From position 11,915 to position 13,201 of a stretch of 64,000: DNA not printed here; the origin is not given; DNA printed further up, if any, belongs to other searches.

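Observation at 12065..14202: RtcB RNA ligase and radical SAM enzyme in a two-gene operon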

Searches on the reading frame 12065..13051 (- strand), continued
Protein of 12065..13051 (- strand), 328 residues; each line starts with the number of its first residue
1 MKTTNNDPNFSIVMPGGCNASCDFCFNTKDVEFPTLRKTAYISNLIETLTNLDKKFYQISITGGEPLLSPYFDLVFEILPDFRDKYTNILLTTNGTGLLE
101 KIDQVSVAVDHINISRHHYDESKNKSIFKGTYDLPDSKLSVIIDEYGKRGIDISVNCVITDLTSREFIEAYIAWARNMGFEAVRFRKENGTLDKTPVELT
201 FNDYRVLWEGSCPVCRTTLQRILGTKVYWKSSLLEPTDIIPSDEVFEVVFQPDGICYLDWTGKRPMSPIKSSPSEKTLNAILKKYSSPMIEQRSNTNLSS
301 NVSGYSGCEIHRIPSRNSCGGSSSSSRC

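Call 21: find_related_loci(query=A1, collection=viral_contigs, flank=6000)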
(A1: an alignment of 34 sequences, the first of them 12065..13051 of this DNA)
Query A1 (328 aa) in viral_contigs; peptide patterns used: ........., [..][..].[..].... (x = any residue, [..] = any of these).
99 stretches matched a pattern; 40 encode a relative of the query (tblastn E <= 1e-3); 39 distinct loci.
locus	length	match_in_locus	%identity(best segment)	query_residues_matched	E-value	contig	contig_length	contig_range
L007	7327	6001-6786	61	1-264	9e-105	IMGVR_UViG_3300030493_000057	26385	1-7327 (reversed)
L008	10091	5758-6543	61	1-264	9e-105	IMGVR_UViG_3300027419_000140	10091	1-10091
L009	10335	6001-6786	61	1-264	9e-105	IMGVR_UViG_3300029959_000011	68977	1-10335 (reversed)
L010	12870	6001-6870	53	1-320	3e-100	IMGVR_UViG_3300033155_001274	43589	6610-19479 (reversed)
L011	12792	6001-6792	42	1-266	2e-63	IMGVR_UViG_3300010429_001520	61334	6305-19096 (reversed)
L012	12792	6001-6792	42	1-266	2e-63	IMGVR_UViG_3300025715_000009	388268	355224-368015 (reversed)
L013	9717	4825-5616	42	1-266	3e-63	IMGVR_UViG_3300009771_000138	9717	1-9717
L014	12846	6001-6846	37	1-292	2e-59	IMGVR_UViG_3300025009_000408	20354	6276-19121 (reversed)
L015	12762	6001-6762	40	1-263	1e-53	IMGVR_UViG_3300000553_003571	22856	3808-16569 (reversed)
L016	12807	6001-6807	38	1-267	1e-52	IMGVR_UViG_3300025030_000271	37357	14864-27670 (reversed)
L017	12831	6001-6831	36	1-277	6e-52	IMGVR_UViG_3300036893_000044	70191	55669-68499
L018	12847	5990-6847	36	1-288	1e-51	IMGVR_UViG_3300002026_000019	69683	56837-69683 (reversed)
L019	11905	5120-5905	40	7-266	1e-50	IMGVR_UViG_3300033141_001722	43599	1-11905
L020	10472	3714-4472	37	9-267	2e-50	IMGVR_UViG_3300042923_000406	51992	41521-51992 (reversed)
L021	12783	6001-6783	40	4-260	3e-50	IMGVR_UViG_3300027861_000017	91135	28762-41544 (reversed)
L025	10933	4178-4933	35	1-262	2e-46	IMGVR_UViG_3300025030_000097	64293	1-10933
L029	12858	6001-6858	33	8-308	1e-45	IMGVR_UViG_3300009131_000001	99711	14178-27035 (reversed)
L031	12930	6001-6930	32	1-320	1e-43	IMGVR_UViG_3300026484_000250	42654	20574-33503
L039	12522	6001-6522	28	9-180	2e-8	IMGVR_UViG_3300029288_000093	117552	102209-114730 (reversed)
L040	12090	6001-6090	63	1-30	5e-7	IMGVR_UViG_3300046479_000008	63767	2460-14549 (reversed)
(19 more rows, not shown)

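Call 24: find_related_loci(query=A1, collection=metagenome_contigs, flank=6000)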
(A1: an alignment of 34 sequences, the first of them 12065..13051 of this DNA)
Query A1 (328 aa) in metagenome_contigs; peptide patterns used: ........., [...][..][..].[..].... (x = any residue, [..] = any of these).
600 stretches matched a pattern (row limit reached: there are more); 88 encode a relative of the query (tblastn E <= 1e-3); the best 80 are kept; 80 distinct loci.
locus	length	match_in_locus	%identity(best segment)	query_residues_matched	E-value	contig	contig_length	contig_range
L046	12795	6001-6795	61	1-266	3e-112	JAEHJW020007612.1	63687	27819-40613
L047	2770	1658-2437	59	5-266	1e-103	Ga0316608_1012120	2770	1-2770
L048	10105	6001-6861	51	1-296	6e-92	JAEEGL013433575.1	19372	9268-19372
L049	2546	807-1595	53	2-266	2e-91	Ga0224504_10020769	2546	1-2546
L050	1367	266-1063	52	1-265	6e-92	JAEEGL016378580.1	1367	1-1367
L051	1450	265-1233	38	5-328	4e-63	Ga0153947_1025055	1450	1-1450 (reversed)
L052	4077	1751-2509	42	1-263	1e-59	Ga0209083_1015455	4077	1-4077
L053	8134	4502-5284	41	7-276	5e-57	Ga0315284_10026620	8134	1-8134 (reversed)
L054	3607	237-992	40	7-262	2e-56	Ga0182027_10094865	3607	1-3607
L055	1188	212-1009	39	1-263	4e-58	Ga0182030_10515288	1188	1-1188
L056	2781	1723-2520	40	1-264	8e-55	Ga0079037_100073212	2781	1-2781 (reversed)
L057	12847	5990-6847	36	1-288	1e-51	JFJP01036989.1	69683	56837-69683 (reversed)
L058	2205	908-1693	38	4-260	1e-50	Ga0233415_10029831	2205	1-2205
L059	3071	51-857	39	8-278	5e-49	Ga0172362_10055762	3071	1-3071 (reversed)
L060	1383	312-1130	37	4-280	2e-50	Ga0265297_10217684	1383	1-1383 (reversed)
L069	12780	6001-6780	34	6-266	1e-37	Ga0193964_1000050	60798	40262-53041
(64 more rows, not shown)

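Call 25: find_related_loci(query=A1, collection=genome_contigs, flank=6000)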
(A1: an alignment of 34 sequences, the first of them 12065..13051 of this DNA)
Query A1 (328 aa) in genome_contigs; peptide patterns used: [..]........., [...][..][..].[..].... (x = any residue, [..] = any of these).
53 stretches matched a pattern; 13 encode a relative of the query (tblastn E <= 1e-3); 13 distinct loci.
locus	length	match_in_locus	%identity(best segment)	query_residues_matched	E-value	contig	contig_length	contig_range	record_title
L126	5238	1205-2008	49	2-267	3e-78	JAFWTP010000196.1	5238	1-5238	MAG: Neisseriaceae bacterium isolate RGIG6059 Sheep_Omasum-5__c545065, whole genome shotgun sequence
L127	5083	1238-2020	37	2-262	6e-51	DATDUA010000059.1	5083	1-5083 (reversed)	MAG TPA_asm: Candidatus Nanoarchaeia archaeon isolate SMAG_U8045 k141_1892814, whole genome shotgun sequence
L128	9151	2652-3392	34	6-262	2e-41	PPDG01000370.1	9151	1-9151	MAG: Desulfobacteraceae bacterium isolate BM002 sc_4262, whole genome shotgun sequence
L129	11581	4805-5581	38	8-268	2e-54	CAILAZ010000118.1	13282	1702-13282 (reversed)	MAG: uncultured Acidobacteria bacterium isolate G1coas_bin-1745 genome assembly, contig: bin-1745:118/351, whole genome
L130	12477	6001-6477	30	9-176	3e-11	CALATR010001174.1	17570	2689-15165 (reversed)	MAG TPA_asm: uncultured proteobacterium isolate ERR599030_bin.129_CONCOCT_v1.1_MAG genome assembly, contig: ERZ840511.69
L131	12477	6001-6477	25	9-176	3e-10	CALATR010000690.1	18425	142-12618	MAG TPA_asm: uncultured proteobacterium isolate ERR599030_bin.129_CONCOCT_v1.1_MAG genome assembly, contig: ERZ840511.67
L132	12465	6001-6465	24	9-172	4e-9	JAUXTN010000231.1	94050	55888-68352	MAG: Pseudomonadota bacterium isolate C13_maxbin.099 C13_k141_246360, whole genome shotgun sequence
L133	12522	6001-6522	25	7-185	5e-7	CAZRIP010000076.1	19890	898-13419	MAG TPA_asm: uncultured Elusimicrobia sp. isolate binchicken_co54_389 genome assembly, contig: NODE_4806_length_19890_co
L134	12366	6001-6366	28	12-133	2e-5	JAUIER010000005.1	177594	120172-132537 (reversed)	MAG: bacterium isolate 8_bin.41 NODE_167_length_177594_cov_1.507255, whole genome shotgun sequence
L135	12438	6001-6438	26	12-161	2e-5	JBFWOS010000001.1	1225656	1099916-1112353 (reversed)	MAG: Candidatus Omnitrophota bacterium isolate CA_2019_TPBF_141 NODE_21_length_1225656_cov_49.572922_TPBF, whole genome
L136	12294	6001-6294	30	17-115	4e-5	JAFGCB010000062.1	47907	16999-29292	MAG: Candidatus Omnitrophota bacterium isolate Zod_Metabat.1076 k87_10266499, whole genome shotgun sequence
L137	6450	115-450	29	11-122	1e-4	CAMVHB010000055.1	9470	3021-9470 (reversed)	MAG TPA_asm: uncultured Lachnospiraceae bacterium isolate SRR8387716_bin.114_metaWRAP_v1.3_MAG genome assembly, contig:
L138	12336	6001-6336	29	11-122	3e-4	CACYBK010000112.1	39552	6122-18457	MAG: uncultured Lachnospiraceae bacterium isolate RUG11789 genome assembly, contig: RUG11789_asm_112, whole genome shotg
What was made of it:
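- Only 4 good hits occur in 185,579 GTDB genomes, all on short MAG contigs (call 25).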

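Call 29: search_protein_families(library=padloc, proteins=[window:12065-13051:-], max_evalue=0.01)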
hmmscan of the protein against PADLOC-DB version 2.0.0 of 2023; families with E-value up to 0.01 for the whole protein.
window:12065-13051:- (328 aa): 3 families
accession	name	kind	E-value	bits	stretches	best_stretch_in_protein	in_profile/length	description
PDLC02903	pVip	-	6e-18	63.2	1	17-184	9-170/257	Viperins not associated with kinases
PDLC02904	pVip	-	5.4e-16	56.9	1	16-174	11-164/262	Viperins associated with kinases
PDLC02905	pVip-kinase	-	4.1e-07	27.6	1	14-180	188-358/474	Viperin-kinase fusion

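Call 30: search_solved_structures(query=A1, max_evalue=1, show_alignments=2)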
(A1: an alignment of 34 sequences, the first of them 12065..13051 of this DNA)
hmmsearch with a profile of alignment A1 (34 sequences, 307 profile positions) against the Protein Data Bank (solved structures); distinct sequences matched with E-value up to 1: 31.
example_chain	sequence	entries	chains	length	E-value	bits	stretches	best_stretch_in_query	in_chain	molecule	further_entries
2fb2_A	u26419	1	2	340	2.9e-14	56.2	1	15-180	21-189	Molybdenum cofactor biosynthesis protein A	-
1tv7_A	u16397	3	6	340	3.4e-14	55.9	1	16-180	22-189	Molybdenum cofactor biosynthesis protein A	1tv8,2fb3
6b4c_A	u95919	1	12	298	2e-11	46.8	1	17-172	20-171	Viperin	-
9dgw_A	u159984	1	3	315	2.2e-11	46.7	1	17-172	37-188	Radical SAM core domain-containing protein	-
9dfw_A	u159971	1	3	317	2.3e-11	46.6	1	17-172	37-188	Radical SAM core domain-containing protein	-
7n7i_A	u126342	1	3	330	2.5e-11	46.5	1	17-172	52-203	Viperin-like enzyme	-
9dfn_A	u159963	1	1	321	6.6e-11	45.1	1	17-174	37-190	Radical SAM core domain-containing protein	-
9dfu_A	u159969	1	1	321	7.4e-11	45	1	17-174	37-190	Radical SAM core domain-containing protein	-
7n7h_A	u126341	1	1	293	8.2e-10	41.5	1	17-173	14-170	VIPERIN-LIKE ENZYME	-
8wm2_A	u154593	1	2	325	9.4e-10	41.4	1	10-107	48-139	Fe-S radical SAM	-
8ai1_A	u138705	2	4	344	2.3e-09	40.1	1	9-169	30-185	Putative peptide biosynthesis protein YydG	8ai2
8ai3_A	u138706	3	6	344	2.4e-09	40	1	9-169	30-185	Putative peptide biosynthesis protein YydG | Radical SAM core domain-containing protein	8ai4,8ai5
8ai6_A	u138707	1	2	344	6.3e-09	38.6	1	9-169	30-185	Putative peptide biosynthesis protein YydG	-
5vsl_A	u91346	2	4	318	9e-08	34.8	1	17-173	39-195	Radical S-adenosyl methionine domain-containing protein 2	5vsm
6q2p_A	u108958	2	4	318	9.1e-08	34.8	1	17-173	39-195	Radical S-adenosyl methionine domain-containing protein 2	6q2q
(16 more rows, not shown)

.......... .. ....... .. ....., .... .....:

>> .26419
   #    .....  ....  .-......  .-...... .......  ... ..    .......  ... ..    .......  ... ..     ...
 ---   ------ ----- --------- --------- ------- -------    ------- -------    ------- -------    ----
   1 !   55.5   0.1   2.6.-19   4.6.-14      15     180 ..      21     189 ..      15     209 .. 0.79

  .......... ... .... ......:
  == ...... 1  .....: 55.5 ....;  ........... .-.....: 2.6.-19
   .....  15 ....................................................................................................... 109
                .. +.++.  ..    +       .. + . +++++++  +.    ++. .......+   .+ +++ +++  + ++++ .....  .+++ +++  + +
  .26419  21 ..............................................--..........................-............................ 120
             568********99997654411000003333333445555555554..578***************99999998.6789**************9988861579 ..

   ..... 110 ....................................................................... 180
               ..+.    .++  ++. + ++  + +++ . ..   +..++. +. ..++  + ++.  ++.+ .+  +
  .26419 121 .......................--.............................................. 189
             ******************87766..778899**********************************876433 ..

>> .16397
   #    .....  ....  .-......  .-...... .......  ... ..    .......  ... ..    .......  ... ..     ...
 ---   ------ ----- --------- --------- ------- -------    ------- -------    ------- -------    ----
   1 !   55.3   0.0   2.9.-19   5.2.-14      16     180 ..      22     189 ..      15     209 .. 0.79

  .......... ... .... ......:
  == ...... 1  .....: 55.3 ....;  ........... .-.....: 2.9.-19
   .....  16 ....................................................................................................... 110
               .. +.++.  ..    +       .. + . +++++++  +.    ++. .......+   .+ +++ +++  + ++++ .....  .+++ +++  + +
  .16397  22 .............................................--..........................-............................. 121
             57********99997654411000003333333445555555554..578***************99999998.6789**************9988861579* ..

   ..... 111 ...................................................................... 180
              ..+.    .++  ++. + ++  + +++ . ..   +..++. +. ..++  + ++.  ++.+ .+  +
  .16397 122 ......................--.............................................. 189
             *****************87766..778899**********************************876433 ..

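Call 37: predict_structure(alignment_id=A1)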
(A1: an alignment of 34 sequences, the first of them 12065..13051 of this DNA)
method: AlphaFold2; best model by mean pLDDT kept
length: 328 residues; sequences in the alignment: 34
mean_pLDDT: 85.6   pTM: 0.81
mean pLDDT of the five models: 85.6, 84.6, 84.4, 82.2, 82.2
residues with pLDDT >= 90: 214; 70-90: 62; 50-70: 17; < 50: 35
segments of 3 or more residues with pLDDT < 50: 292-299, 301-325
pLDDT, mean of each block of 10 residues (from residue 1): 86 92 73 90 95 93 91 96 95 96 97 97 95 96 98 97 98 98 91 96 97 93 98 83 89 94 84 68 69 47 41 39 44
secondary structure, 60 per line:
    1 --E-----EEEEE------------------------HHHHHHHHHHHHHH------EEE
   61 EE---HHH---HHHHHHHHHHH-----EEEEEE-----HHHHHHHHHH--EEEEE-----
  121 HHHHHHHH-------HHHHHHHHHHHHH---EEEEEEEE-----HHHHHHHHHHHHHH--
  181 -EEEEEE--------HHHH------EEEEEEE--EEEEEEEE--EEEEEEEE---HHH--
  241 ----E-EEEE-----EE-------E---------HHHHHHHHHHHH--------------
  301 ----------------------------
elements in order: E9-13 H38-51 E58-62 H72-82 E88-93 H99-108 E111-115 H121-128 H136-148 E152-159 H165-178 E182-187 H196-199 E206-212 E215-222 E225-232 E247-250 H275-286
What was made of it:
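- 12065..13051 (-): Radical SAM gene (328 aa), member of an unnamed family found on phage contigs. AlphaFold2 mean pLDDT 85.6 (call 37).
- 12068..12178 (-): Disordered Ser/Gly/Cys tail (residues 292-328) ending in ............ pLDDT below 50 (call 37).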

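Call 54: find_encoding_contigs(protein=P0002, flank=10000, max_places=2)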
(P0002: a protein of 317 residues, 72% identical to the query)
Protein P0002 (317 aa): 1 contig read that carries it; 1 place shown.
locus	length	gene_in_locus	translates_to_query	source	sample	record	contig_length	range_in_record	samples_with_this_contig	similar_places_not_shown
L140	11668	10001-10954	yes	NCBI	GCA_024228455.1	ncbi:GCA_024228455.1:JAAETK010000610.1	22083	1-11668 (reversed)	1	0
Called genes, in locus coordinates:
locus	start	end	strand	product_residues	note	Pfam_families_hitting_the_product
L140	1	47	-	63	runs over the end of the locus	-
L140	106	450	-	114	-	-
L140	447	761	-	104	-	-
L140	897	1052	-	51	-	-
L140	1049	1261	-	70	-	-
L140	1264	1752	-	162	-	-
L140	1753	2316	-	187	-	PF03374:ANT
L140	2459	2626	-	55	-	PF12728:HTH_17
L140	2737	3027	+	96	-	-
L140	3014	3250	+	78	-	-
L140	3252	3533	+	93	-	-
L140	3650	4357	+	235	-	PF13479:AAA_24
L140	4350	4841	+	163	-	-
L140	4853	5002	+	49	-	-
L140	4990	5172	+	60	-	-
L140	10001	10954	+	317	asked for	PF13353:Fer4_12, PF04055:Radical_SAM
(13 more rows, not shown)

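Call 57: search_protein_representatives(alignment_id=A1)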
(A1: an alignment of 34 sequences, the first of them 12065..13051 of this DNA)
Query: 34 sequences, 307 profile positions. Proteins with E-value up to 0.001 (for the whole library): 18984; up to 1e-10: 1479; up to 1e-30: 313. The best 150 are listed.
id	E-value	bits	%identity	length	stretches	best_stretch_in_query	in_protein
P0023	5.2e-123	426.5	-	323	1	1-306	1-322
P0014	1.5e-122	424.9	-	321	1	1-305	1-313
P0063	5.1e-118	410.1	-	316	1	1-303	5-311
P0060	1.2e-109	382.6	-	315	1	1-305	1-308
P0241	1.5e-104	365.9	-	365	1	1-278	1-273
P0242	4.0e-104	364.5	-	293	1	5-274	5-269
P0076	7.4e-104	363.6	-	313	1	1-302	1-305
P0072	7.7e-102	357.0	-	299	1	1-286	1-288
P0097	7.3e-101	353.8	-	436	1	6-297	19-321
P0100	1.1e-100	353.2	-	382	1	6-274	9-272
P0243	5.4e-100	350.9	-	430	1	5-291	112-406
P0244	7.0e-100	350.5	-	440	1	4-274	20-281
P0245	3.2e-99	348.4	-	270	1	1-266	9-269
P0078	3.7e-99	348.1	-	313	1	1-299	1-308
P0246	2.3e-98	345.6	-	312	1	1-298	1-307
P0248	1.3e-96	339.8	-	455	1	4-301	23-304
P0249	2.3e-96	339.0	-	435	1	6-283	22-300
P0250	2.8e-96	338.7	-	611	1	6-299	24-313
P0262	6.3e-91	321.1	-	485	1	2-272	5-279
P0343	2.1e-76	273.5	-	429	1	1-264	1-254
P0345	3.1e-76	272.9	-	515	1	48-273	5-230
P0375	1.5e-71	257.5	-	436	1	2-282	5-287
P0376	1.6e-71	257.4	-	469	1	6-272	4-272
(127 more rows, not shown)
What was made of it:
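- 12065..13051 (-): 313 clusters at 50% identity with E<=1e-30 (call 57).
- Family size is about 313 clusters at 50% identity (call 57).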

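Call 58: search_protein_families(library=pfam, proteins=[P0250, P0345, P0262, P0376, P0248, P0243, P0244, P0249, P0343, P0375], max_evalue=0.001)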
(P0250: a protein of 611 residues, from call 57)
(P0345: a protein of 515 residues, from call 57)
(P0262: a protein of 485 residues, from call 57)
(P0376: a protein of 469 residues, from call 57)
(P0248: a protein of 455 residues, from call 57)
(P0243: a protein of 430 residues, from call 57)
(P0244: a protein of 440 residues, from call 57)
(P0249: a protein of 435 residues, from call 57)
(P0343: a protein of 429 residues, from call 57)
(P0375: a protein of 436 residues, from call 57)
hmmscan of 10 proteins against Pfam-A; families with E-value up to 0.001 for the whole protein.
P0250 (611 aa): 1 family
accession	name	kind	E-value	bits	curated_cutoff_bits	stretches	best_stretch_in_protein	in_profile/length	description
PF04055.27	Radical_SAM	-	1.3e-13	51.9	29.5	1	31-175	2-155/166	Radical SAM superfamily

P0345 (515 aa): 1 family
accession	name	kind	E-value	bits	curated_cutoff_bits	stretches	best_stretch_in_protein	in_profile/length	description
PF04055.27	Radical_SAM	-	9.8e-08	32.8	29.5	1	13-118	46-153/166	Radical SAM superfamily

P0262 (485 aa): 2 families
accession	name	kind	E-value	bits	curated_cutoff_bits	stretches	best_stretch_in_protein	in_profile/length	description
PF13353.11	Fer4_12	-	1.5e-08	35.4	22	1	18-104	12-98/137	4Fe-4S single cluster domain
PF04055.27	Radical_SAM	-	1.4e-07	32.3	29.5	1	19-172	5-159/166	Radical SAM superfamily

P0376 (469 aa): 1 family
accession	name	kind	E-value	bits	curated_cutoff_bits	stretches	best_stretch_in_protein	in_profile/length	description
PF04055.27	Radical_SAM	-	4.4e-14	53.4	29.5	1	10-156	1-152/166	Radical SAM superfamily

P0248 (455 aa): 1 family
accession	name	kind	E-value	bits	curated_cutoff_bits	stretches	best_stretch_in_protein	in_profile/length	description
PF04055.27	Radical_SAM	-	2.4e-10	41.3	29.5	1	32-187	2-165/166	Radical SAM superfamily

P0243 (430 aa): 2 families
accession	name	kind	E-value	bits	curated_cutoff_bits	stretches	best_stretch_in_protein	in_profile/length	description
PF04055.27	Radical_SAM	-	7.2e-13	49.5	29.5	1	121-274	3-165/166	Radical SAM superfamily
PF13353.11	Fer4_12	-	0.00011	23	22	1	123-204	13-100/137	4Fe-4S single cluster domain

P0244 (440 aa): 2 families
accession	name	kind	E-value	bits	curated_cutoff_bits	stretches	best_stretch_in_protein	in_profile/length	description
PF04055.27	Radical_SAM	-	5.5e-13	49.9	29.5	1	29-164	2-148/166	Radical SAM superfamily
PF13353.11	Fer4_12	-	1.4e-05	25.8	22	1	32-111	13-98/137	4Fe-4S single cluster domain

P0249 (435 aa): 2 families
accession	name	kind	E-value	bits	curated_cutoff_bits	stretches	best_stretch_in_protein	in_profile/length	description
PF04055.27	Radical_SAM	-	2.9e-12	47.5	29.5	1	28-173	1-155/166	Radical SAM superfamily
PF13353.11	Fer4_12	-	3.2e-05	24.7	22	1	32-123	13-111/137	4Fe-4S single cluster domain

P0343 (429 aa): 1 family
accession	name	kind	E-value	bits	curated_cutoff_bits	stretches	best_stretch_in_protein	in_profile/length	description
PF04055.27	Radical_SAM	-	2.2e-07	31.6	29.5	1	13-154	2-153/166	Radical SAM superfamily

P0375 (436 aa): 2 families
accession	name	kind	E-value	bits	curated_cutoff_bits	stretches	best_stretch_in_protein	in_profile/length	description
PF04055.27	Radical_SAM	-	6.6e-12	46.4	29.5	1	21-161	7-155/166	Radical SAM superfamily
PF13353.11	Fer4_12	-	9.4e-05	23.2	22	1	21-104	15-100/137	4Fe-4S single cluster domain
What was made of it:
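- No extra domains in long family members (call 58).
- Tried and rejected: Long family members were scanned for informative fused domains, and none was found (call 58).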

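Call 62: search_protein_families(library=pfam, alignment_id=A3, max_evalue=0.001)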
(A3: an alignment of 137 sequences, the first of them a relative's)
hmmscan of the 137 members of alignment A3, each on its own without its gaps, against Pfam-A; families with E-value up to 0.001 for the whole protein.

A. member 1, L002:621-1133:- (171 aa): 0 families

B. families by the number of members that match (of 137 scanned): 54 families (the first 25 are shown)
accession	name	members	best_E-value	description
PF00156.33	Pribosyltran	3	6.4e-12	Phosphoribosyl transferase domain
PF03796.21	DnaB_C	2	2.1e-87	DnaB-like helicase C terminal domain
PF00772.26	DnaB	2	1.2e-29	DnaB-like helicase N terminal domain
PF13481.12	AAA_25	2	1.8e-09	AAA domain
PF00303.24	Thymidylat_synt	1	3.1e-90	Thymidylate synthase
PF05133.19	SPP1_portal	1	2.5e-54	Phage portal protein, SPP1 Gp6-like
PF03741.22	TerC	1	2.9e-50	Integral membrane protein TerC family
PF01327.26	Pep_deformylase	1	5.3e-31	Polypeptide deformylase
PF04446.17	Thg1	1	2.3e-28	tRNAHis guanylyltransferase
PF20557.3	DnaT_2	1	9e-27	Putative DnaT-like ssDNA binding protein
PF12705.13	PDDEXK_1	1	4.1e-26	PD-(D/E)XK nuclease superfamily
PF09681.16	Phage_rep_org_N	1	2.4e-23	N-terminal phage replisome organiser (Phage_rep_org_N)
PF03629.24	SASA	1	1.4e-22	Carbohydrate esterase, sialic acid-specific acetylesterase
PF00313.28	CSD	1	3.9e-22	'Cold-shock' DNA-binding domain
PF01743.26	PolyA_pol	1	3.2e-20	Poly A polymerase head domain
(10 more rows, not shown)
